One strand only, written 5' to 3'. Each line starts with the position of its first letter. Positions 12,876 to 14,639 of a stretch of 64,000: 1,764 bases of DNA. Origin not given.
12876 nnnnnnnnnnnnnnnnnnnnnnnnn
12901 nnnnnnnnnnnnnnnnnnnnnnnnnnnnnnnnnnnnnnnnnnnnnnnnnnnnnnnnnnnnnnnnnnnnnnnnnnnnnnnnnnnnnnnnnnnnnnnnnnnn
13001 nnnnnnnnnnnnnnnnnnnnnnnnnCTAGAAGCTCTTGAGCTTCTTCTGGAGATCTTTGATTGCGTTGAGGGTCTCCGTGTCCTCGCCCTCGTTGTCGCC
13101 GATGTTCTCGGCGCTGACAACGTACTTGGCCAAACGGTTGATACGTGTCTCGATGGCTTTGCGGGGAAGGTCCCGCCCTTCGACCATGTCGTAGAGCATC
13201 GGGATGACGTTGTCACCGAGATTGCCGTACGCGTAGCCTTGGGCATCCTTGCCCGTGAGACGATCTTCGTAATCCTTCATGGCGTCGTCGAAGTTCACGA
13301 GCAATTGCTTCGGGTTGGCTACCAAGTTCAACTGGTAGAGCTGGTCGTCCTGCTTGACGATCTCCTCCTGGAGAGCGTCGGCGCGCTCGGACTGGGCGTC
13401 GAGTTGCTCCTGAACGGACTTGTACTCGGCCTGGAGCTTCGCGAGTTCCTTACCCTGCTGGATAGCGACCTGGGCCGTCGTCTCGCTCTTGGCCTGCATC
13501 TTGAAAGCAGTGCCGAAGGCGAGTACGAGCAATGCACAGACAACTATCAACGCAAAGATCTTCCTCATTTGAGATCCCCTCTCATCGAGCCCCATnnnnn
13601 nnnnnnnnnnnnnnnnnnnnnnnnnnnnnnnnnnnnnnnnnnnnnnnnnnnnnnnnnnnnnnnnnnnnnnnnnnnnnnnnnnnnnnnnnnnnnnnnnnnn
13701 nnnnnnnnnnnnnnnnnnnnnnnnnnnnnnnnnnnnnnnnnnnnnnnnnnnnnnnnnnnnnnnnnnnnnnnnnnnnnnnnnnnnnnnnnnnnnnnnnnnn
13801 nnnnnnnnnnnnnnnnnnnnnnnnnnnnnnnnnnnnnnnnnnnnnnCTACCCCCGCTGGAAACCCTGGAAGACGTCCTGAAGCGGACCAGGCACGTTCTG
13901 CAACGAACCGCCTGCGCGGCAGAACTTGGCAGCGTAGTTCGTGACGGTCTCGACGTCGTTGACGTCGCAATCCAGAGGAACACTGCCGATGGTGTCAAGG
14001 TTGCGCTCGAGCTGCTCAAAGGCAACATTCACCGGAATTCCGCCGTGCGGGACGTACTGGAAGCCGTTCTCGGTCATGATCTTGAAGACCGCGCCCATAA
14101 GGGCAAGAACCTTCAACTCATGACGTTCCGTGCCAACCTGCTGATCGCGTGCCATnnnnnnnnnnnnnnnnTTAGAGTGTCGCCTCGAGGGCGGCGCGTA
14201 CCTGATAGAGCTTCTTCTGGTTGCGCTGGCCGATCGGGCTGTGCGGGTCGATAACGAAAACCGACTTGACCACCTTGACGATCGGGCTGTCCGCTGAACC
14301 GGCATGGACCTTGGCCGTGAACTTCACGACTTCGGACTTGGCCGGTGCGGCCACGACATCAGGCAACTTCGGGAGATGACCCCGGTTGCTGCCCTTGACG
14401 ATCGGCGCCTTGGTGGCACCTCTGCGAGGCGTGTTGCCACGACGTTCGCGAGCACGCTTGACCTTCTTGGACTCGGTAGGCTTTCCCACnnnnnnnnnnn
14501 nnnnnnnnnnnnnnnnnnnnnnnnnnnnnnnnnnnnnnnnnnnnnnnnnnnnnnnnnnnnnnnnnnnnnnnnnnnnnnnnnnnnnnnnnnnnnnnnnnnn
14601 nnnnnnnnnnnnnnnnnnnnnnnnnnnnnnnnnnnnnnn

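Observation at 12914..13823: A perfect 70-nt structured element occurs twice in direct orientation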

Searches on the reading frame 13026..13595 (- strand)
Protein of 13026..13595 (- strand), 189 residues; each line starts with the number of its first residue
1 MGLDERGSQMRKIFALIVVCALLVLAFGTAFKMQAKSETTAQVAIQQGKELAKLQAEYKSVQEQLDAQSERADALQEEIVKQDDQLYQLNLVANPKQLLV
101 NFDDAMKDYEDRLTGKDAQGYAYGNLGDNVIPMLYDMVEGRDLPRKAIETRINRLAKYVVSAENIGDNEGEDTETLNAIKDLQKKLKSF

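Call 15: search_protein_families(library=phrogs, proteins=[window:13026-13595:-], max_evalue=0.01)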
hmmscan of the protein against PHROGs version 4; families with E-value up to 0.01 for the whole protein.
window:13026-13595:- (189 aa): 4 families
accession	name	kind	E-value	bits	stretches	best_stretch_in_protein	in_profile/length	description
phrog_18903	-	unknown function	0.0023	19.1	1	45-88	6-49/101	-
phrog_2466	-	lysis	0.0025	18.6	1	10-87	2-78/172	Rz-like spanin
phrog_739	-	lysis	0.0028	18.9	1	17-86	9-85/122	Rz-like spanin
phrog_1403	-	lysis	0.005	17.8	1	13-90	9-102/212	Rz-like spanin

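Call 22: find_homologous_proteins(query=window:13029-13568:-)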
Query window:13029-13568:- (180 aa): 2 proteins with E <= 0.001 among 133 candidates.
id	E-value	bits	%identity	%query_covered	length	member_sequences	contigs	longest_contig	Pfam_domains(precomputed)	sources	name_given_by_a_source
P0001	3.9e-108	376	100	100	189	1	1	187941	-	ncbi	-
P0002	1.5e-70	254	71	98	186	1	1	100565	-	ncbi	-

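Call 24: find_encoding_contigs(protein=P0001, flank=10000, max_places=5)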
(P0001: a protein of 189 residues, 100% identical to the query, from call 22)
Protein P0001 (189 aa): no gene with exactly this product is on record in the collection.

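Call 60: search_protein_families(library=pfam, proteins=[window:13026-13568:-], max_evalue=0.05)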
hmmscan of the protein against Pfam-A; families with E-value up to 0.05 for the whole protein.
window:13026-13568:- (180 aa): 4 families
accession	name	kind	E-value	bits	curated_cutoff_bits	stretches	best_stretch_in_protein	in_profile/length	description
PF24555.1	CC4_CEP85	-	0.0027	18.5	27.3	1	24-81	7-64/85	Centrosomal protein of 85 kDa-like, CC4 coiled-coil domain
PF11180.13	DUF2968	-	0.0053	16.8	27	1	23-79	86-138/180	Protein of unknown function (DUF2968)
PF02706.20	Wzz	-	0.0087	16.8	25.5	1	5-67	16-79/91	Chain length determinant protein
PF25481.1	Nucleoprot-TPR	-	0.047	14.2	27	1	25-70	32-77/80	Nucleoprotein TPR-like domain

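Call 72: search_protein_families(library=ncbifam, proteins=[window:13026-13568:-], max_evalue=0.05)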
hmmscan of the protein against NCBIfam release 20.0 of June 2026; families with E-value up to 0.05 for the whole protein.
window:13026-13568:- (180 aa): 4 families
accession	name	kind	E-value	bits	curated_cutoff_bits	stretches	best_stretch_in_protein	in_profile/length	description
NF010723.1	PRK14125.1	equivalog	0.0011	18.9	60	1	5-51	5-52/87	cell division suppressor protein YneA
NF041918.1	SAMP1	equivalog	0.013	16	60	1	39-90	15-67/91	ubiquitin-like small modifier protein 1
TIGR03495.1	phage_LysB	equivalog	0.022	15.1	92.75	1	7-83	3-76/135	Rz-like lysis system protein LysB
NF038305.1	HpsJ_fam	subfamily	0.048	13.6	60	0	8-102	87-179/234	HpsJ family protein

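Call 73: search_protein_families(library=padloc, proteins=[window:13026-13568:-], max_evalue=0.05)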
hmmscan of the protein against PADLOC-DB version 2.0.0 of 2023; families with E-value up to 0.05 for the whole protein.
window:13026-13568:- (180 aa): 1 family
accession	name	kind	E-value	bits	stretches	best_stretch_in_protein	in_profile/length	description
PDLC03859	LmuB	-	0.035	11.3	1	40-177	353-451/611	-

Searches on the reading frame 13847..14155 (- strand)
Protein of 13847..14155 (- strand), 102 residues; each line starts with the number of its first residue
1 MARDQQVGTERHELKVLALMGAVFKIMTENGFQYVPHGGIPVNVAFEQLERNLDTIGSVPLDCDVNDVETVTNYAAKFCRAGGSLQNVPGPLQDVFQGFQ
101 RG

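Call 15: search_protein_families(library=phrogs, proteins=[window:13847-14155:-], max_evalue=0.01)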
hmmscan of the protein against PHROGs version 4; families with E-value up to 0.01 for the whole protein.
window:13847-14155:- (102 aa): 0 families

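Call 27: find_homologous_proteins(query=window:13850-14155:-)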
Query window:13850-14155:- (102 aa): 1 proteins with E <= 0.001 among 1 candidates.
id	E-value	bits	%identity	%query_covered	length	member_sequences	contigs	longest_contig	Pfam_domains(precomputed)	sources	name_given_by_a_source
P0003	2.2e-62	225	100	100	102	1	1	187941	-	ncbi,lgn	-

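Call 28: find_encoding_contigs(protein=P0003, flank=10000, max_places=10)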
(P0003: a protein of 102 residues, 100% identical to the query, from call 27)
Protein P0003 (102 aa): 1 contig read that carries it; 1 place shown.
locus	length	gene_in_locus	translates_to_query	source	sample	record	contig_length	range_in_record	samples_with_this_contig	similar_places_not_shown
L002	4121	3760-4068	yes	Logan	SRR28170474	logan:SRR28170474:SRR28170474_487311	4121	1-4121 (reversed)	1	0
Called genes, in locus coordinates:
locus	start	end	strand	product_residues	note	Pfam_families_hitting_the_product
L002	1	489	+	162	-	?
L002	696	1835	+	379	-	PF00226:DnaJ, PF01556:DnaJ_C, PF00684:DnaJ_CXXCXGXG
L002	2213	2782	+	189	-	-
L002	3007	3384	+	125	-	-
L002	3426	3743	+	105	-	-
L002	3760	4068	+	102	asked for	-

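Call 60: search_protein_families(library=pfam, proteins=[window:13847-14155:-], max_evalue=0.05)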
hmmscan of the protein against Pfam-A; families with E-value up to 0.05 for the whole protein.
window:13847-14155:- (102 aa): 0 families

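Call 72: search_protein_families(library=ncbifam, proteins=[window:13847-14155:-], max_evalue=0.05)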
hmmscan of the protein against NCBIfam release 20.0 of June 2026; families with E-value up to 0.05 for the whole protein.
window:13847-14155:- (102 aa): 0 families

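Call 73: search_protein_families(library=padloc, proteins=[window:13847-14155:-], max_evalue=0.05)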
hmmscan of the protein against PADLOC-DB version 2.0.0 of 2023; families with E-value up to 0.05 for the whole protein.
window:13847-14155:- (102 aa): 0 families

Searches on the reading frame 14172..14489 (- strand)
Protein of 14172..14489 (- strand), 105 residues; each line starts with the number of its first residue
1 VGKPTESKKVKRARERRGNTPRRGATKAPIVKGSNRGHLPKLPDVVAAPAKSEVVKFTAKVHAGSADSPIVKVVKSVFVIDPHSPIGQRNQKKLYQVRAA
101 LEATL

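Call 15: search_protein_families(library=phrogs, proteins=[window:14172-14489:-], max_evalue=0.01)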
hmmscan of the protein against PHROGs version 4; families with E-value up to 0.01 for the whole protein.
window:14172-14489:- (105 aa): 0 families

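Call 42: search_protein_families(library=pfam, proteins=[window:14172-14489:-], max_evalue=0.01)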
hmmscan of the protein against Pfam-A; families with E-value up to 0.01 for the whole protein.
window:14172-14489:- (105 aa): 0 families

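Call 44: find_homologous_proteins(query=window:14175-14489:-, max_evalue=0.01)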
Query window:14175-14489:- (105 aa): 2 proteins with E <= 0.01 among 16 candidates.
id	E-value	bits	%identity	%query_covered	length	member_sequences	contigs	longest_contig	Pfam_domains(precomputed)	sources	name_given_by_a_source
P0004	1.1e-59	216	100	100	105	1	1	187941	-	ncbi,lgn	-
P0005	1.5e-48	181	84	100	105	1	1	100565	-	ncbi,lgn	-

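Call 45: find_encoding_contigs(protein=P0005, flank=10000, max_places=6)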
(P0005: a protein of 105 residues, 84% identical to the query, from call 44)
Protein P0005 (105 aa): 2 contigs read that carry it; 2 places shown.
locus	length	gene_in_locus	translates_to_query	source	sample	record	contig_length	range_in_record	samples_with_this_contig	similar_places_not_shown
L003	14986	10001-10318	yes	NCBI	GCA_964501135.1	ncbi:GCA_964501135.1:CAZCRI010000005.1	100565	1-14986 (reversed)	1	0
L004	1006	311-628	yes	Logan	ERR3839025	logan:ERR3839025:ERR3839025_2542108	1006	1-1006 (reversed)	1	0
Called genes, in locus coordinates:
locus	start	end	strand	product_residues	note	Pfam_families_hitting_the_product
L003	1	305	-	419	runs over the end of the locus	PF00374:NiFeSe_Hases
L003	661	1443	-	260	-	PF01058:Oxidored_q6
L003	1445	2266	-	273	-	PF00970:FAD_binding_6 (weak), PF00175:NAD_binding_1, PF10418:DHODB_Fe-S_bind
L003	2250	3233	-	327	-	PF12838:Fer4_7 (faint), PF13534:Fer4_17 (faint), PF13183:Fer4_8 (weak), PF17179:Fer4_22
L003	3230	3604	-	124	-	PF00072:Response_reg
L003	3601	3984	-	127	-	PF00072:Response_reg (weak)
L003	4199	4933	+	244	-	PF01628:HrcA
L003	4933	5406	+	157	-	PF01025:GrpE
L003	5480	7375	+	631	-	PF00012:HSP70, PF06723:MreB_Mbl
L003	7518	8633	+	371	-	PF00226:DnaJ, PF01556:DnaJ_C, PF00684:DnaJ_CXXCXGXG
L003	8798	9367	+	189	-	-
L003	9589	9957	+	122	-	-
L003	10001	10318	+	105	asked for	-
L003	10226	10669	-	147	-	-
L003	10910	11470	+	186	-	-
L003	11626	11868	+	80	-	-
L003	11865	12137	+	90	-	-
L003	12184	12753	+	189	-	PF02223:Thymidylate_kin (faint)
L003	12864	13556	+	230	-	PF00990:GGDEF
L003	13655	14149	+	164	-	-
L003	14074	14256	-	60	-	-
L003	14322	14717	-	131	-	PF04977:DivIC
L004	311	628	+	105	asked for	-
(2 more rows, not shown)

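Call 72: search_protein_families(library=ncbifam, proteins=[window:14172-14489:-], max_evalue=0.05)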
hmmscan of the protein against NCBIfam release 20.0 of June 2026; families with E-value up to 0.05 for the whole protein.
window:14172-14489:- (105 aa): 0 families

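Call 73: search_protein_families(library=padloc, proteins=[window:14172-14489:-], max_evalue=0.05)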
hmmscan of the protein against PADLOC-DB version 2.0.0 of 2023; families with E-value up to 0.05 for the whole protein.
window:14172-14489:- (105 aa): 0 families

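Call 88: search_solved_structures(query=A4, max_evalue=1)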
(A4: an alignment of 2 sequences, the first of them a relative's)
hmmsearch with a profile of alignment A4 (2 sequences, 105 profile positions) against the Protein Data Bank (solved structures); distinct sequences matched with E-value up to 1: 1.
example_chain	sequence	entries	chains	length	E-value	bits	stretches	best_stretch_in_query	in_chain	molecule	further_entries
5d6v_A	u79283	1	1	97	0.59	13.7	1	46-86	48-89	Carboxysome shell protein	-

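Call 90: predict_structure(alignment_id=A4)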
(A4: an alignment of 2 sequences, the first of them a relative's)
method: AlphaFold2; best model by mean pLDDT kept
length: 105 residues; sequences in the alignment: 2
mean_pLDDT: 57.2   pTM: 0.24
mean pLDDT of the five models: 57.2, 57.0, 54.5, 51.0, 50.2
residues with pLDDT >= 90: 0; 70-90: 0; 50-70: 85; < 50: 20
segments of 3 or more residues with pLDDT < 50: 30-39, 41-43
pLDDT, mean of each block of 10 residues (from residue 1): 59 59 50 47 51 63 60 63 60 62 52
secondary structure, 60 per line:
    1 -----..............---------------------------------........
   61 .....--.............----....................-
elements in order: H6-19 E53-65 E68-80 H85-104
